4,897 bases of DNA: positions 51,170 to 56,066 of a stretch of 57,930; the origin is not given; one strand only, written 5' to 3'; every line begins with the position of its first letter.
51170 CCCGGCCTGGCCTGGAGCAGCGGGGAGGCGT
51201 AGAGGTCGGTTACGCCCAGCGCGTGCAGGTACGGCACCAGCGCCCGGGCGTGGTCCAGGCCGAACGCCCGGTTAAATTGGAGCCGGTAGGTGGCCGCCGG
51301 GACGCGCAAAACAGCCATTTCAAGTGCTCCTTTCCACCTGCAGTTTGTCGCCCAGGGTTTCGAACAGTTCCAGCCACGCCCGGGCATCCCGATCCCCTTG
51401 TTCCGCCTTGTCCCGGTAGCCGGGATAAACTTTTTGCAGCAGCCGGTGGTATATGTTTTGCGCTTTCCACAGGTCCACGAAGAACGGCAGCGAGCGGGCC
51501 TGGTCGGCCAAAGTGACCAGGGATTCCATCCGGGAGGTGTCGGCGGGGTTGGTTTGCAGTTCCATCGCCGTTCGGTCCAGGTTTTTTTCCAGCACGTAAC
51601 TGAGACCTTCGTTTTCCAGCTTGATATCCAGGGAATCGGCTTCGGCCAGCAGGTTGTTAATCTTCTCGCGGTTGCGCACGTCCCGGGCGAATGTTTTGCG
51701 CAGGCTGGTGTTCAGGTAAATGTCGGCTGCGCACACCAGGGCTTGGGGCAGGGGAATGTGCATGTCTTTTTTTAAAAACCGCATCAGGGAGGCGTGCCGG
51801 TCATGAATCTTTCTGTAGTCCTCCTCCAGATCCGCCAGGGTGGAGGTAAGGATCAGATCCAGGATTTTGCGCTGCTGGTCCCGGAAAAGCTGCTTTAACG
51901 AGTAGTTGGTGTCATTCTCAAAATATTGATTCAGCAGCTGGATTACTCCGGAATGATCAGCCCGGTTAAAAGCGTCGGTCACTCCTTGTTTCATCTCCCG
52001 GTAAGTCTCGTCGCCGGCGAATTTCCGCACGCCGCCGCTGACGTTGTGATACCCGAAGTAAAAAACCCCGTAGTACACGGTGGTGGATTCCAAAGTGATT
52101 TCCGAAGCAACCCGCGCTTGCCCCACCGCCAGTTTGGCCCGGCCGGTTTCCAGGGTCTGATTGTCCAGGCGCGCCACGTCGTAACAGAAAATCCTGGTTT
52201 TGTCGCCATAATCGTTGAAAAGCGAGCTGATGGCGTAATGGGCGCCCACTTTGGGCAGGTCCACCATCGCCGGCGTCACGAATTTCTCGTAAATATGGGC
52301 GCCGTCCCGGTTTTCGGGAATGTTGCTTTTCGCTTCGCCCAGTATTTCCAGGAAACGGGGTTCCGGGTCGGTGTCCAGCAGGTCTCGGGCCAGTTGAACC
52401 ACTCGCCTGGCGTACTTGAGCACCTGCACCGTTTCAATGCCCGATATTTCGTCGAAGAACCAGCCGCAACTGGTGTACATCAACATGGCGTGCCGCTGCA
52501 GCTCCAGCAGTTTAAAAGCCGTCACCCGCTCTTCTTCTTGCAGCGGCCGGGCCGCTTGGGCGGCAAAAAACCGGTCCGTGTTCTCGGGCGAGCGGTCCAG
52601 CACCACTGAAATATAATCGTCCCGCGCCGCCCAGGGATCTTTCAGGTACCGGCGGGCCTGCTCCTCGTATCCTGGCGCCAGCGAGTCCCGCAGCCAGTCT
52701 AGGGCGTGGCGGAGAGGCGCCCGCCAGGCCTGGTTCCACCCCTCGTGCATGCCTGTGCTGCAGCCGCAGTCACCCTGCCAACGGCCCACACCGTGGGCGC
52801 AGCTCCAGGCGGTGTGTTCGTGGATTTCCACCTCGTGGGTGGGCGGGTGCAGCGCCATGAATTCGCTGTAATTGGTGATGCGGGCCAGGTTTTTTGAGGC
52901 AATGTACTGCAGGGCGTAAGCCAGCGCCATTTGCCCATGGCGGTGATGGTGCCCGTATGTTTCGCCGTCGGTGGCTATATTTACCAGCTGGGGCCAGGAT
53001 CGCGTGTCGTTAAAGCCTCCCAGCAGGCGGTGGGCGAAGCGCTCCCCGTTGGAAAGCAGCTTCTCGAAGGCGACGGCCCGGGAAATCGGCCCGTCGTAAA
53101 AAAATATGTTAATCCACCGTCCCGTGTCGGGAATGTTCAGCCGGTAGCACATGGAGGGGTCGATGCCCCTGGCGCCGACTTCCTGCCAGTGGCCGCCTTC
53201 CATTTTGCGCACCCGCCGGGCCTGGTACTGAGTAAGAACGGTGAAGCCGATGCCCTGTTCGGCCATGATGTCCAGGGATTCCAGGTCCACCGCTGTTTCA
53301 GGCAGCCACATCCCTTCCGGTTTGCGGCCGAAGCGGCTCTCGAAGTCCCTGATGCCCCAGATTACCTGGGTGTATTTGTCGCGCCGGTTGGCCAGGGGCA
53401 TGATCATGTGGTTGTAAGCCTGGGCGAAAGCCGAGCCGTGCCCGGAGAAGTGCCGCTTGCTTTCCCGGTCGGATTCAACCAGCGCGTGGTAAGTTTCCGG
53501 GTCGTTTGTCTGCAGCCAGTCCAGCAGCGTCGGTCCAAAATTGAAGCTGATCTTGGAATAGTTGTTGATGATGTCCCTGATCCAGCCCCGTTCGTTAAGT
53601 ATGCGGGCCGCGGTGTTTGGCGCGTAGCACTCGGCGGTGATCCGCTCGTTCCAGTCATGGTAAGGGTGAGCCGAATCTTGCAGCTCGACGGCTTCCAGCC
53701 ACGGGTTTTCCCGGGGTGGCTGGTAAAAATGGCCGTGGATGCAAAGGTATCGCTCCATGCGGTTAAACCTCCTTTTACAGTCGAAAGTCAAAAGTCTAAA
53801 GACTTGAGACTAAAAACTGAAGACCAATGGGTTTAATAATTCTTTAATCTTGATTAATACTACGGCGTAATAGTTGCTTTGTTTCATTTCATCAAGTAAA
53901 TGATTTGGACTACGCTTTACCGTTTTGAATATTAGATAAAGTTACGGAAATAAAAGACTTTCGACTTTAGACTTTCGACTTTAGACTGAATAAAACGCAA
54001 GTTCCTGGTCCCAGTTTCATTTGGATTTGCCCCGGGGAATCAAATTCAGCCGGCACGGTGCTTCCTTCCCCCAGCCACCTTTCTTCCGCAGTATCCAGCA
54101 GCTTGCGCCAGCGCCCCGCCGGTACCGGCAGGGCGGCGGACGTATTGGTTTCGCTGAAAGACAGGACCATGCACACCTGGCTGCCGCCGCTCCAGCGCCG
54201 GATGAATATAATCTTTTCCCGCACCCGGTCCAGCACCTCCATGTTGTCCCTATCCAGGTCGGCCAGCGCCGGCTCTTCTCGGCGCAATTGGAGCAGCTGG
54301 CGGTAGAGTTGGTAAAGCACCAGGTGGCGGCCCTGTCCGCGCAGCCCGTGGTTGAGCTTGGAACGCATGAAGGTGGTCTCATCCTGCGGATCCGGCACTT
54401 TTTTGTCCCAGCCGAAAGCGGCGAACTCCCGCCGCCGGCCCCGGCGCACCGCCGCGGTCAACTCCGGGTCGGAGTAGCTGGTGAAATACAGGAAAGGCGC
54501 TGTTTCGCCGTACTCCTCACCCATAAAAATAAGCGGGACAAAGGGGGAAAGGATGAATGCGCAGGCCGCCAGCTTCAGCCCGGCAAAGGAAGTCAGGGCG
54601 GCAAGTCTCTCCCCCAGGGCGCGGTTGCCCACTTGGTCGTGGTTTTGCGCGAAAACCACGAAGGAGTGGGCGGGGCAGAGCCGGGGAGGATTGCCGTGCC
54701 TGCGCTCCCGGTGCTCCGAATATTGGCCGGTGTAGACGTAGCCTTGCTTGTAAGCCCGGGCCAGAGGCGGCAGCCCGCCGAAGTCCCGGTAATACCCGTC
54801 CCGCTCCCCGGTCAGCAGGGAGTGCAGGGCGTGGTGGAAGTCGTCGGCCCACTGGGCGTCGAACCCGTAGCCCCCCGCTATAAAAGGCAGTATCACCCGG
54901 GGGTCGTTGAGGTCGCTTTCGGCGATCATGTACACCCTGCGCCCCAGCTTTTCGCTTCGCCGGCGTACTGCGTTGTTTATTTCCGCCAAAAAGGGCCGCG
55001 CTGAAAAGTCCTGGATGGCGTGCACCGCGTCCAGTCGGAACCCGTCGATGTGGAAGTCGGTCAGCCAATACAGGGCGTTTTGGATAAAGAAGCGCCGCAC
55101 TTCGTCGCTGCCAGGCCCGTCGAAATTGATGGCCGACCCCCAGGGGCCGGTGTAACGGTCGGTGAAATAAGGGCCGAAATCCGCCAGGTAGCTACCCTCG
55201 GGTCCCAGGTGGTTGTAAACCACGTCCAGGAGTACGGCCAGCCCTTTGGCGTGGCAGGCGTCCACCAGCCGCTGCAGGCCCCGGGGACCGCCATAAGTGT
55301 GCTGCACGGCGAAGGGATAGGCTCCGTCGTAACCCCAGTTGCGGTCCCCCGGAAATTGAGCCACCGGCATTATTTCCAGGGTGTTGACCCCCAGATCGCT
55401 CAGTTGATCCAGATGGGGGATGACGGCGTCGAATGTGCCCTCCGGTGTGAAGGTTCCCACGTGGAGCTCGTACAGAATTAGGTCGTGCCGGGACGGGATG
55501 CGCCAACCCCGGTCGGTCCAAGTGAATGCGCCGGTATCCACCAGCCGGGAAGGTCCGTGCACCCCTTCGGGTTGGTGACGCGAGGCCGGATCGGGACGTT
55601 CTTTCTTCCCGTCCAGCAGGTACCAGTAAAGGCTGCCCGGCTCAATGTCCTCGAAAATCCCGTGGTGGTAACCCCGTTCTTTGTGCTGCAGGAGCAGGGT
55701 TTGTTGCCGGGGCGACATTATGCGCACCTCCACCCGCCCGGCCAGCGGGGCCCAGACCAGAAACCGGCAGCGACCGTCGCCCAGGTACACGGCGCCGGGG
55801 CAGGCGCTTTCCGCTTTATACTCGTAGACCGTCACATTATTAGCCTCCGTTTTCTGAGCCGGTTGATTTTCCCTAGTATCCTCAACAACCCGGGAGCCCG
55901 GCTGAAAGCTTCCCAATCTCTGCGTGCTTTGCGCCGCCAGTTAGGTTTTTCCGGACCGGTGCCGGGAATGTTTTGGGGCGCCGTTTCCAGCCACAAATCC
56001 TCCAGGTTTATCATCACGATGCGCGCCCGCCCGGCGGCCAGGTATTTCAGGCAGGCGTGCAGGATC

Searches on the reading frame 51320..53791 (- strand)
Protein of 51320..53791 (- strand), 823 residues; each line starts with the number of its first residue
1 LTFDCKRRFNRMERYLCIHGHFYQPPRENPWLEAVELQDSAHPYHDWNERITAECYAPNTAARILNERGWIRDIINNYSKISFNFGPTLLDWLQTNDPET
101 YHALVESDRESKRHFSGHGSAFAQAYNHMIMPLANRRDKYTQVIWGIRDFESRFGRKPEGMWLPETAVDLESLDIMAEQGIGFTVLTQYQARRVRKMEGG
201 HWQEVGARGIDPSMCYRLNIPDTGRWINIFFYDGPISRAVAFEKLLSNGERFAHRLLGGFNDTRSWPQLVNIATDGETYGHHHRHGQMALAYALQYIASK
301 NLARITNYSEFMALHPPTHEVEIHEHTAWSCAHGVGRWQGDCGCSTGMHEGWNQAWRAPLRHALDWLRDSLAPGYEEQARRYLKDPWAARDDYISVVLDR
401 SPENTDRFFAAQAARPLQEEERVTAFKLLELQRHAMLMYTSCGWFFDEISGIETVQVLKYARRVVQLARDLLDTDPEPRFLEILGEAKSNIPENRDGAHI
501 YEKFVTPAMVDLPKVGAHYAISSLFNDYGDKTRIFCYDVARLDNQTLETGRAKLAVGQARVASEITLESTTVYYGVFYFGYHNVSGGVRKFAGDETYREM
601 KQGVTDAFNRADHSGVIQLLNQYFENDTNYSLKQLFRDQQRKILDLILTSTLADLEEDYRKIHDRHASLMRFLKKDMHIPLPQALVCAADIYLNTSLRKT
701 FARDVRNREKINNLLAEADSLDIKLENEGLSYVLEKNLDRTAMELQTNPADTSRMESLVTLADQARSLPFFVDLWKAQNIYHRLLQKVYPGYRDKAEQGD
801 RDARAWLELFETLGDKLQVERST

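Call 21: search_protein_families(library=pfam, proteins=[window:51320-53791:-], max_evalue=0.00001)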
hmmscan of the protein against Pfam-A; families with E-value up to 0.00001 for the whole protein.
window:51320-53791:- (823 aa): 2 families
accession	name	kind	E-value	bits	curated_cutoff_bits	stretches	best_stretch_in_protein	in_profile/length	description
PF12055.13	DUF3536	-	9.9e-122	406.2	25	1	352-636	1-284/284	Domain of unknown function (DUF3536)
PF03065.20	Glyco_hydro_57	-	1.9e-22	80.4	21.2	1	77-323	70-290/291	Glycosyl hydrolase family 57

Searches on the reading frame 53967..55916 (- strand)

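Call 21: search_protein_families(library=pfam, proteins=[window:53967-55916:-], max_evalue=0.00001)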
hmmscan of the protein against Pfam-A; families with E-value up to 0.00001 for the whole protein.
window:53967-55916:- (649 aa): 2 families
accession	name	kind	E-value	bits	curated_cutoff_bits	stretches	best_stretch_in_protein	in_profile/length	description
PF00128.31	Alpha-amylase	-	1.3e-22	81.1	22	1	159-243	15-98/446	Alpha amylase, catalytic domain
PF11941.14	DUF3459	-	9.7e-11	42.4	22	1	537-622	1-83/90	Domain of unknown function (DUF3459)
